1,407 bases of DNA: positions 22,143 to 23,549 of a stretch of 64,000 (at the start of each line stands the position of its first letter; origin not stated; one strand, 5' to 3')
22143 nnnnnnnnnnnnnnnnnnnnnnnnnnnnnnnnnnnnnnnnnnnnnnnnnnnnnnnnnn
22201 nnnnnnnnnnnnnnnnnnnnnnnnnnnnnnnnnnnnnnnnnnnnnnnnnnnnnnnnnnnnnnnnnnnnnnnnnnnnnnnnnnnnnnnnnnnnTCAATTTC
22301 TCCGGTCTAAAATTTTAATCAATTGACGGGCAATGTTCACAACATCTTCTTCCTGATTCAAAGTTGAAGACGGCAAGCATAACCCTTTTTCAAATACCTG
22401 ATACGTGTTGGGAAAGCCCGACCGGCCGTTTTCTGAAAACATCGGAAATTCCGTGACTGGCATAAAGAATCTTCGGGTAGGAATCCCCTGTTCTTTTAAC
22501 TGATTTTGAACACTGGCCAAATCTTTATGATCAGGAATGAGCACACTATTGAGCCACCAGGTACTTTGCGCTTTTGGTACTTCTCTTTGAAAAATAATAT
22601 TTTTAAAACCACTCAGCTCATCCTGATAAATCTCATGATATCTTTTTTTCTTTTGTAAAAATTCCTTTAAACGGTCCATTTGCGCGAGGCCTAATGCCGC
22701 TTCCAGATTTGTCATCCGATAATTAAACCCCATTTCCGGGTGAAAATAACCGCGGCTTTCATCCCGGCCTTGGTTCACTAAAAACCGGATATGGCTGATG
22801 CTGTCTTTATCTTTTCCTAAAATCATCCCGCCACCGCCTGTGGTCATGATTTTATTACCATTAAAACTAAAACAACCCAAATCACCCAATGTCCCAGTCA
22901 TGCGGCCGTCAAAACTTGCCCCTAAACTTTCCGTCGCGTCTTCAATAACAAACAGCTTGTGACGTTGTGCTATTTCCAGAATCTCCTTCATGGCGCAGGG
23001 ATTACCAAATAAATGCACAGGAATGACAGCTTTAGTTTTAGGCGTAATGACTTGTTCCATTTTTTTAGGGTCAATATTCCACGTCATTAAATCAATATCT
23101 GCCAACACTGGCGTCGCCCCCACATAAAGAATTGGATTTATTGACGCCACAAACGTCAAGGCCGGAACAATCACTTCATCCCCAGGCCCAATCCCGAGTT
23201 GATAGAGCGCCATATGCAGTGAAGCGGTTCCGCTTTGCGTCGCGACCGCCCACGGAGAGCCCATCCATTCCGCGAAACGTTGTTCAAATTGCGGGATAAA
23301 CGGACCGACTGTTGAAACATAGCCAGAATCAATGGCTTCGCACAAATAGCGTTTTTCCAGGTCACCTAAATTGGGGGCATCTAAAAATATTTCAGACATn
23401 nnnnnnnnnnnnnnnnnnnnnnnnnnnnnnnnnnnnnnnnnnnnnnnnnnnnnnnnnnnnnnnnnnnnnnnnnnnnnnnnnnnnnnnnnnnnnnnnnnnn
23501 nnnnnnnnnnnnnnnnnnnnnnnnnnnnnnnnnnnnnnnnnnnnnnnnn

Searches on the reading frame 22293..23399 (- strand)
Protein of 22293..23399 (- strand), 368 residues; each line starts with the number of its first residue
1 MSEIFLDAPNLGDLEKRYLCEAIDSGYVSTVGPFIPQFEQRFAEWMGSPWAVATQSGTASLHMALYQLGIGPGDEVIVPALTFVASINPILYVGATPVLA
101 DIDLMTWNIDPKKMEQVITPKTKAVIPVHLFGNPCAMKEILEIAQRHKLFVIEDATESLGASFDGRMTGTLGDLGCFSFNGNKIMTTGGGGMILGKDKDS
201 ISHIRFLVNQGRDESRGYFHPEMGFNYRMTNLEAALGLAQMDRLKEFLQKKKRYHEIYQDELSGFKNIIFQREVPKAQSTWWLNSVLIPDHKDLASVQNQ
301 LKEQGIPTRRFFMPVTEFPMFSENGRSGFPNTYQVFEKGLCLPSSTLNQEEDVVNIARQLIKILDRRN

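Call 5: search_protein_families(library=ncbifam, proteins=[window:22293-23399:-])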
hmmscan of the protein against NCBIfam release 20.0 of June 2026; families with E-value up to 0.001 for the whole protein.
window:22293-23399:- (368 aa): 26 families (the best 25 are shown)
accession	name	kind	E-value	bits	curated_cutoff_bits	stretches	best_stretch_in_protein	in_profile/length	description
TIGR04181.1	NHT_00031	hypoth_equivalog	2.5e-123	411.5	420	1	4-345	1-359/359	LegC family aminotransferase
TIGR03588.1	PseC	equivalog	1.4e-77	261.2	423.5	1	21-364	19-380/380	UDP-4-amino-4,6-dideoxy-N-acetyl-beta-L-altrosamine transaminase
NF008687.0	PRK11706.1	equivalog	5.4e-64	216.3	375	1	4-335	2-345/375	dTDP-4-amino-4,6-dideoxygalactose transaminase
NF011936.0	PRK15407.1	equivalog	1.2e-57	195.5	423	2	29-213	61-253/440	lipopolysaccharide biosynthesis protein RfbH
NF008658.2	PRK11658.1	equivalog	9.1e-57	192.4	631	1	8-323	9-335/379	UDP-4-amino-4-deoxy-L-arabinose aminotransferase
TIGR04427.1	PLP_DesI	equivalog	2e-56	191.8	650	1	9-357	26-376/390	dTDP-4-dehydro-6-deoxyglucose aminotransferase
TIGR02379.1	ECA_wecE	subfamily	7.8e-54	182.9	434.85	1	7-319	5-328/376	dTDP-4-amino-4,6-dideoxy-D-glucose transaminase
NF004975.0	PRK06348.1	equivalog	1.1e-07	31.3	549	1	53-155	94-202/384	pyridoxal phosphate-dependent aminotransferase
NF004770.0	PRK06108.1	subfamily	1.6e-07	30.5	422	1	51-154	99-209/396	pyridoxal phosphate-dependent aminotransferase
NF041364.1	GntC_guanitoxin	equivalog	3.1e-07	29.6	415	1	50-155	61-174/356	guanitoxin biosynthesis PLP-dependent (S)-gamma-hydroxy-L-arginine cyclodehydratase GntC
NF005817.0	PRK07683.1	equivalog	4.5e-07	28.9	575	1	53-155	94-201/387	aminotransferase A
NF005816.0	PRK07682.1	equivalog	5.2e-07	28.6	620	1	54-155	96-203/390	aminotransferase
NF006230.0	PRK08363.1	equivalog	2.6e-06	26.5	534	1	56-156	101-207/398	alanine aminotransferase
NF006488.0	PRK08912.1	equivalog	3.9e-06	26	498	1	53-136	92-173/387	aminotransferase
NF040779.1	Sec_lyase_SclA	exception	2.4e-05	23.4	525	1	52-200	65-217/378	selenocysteine lyase SclA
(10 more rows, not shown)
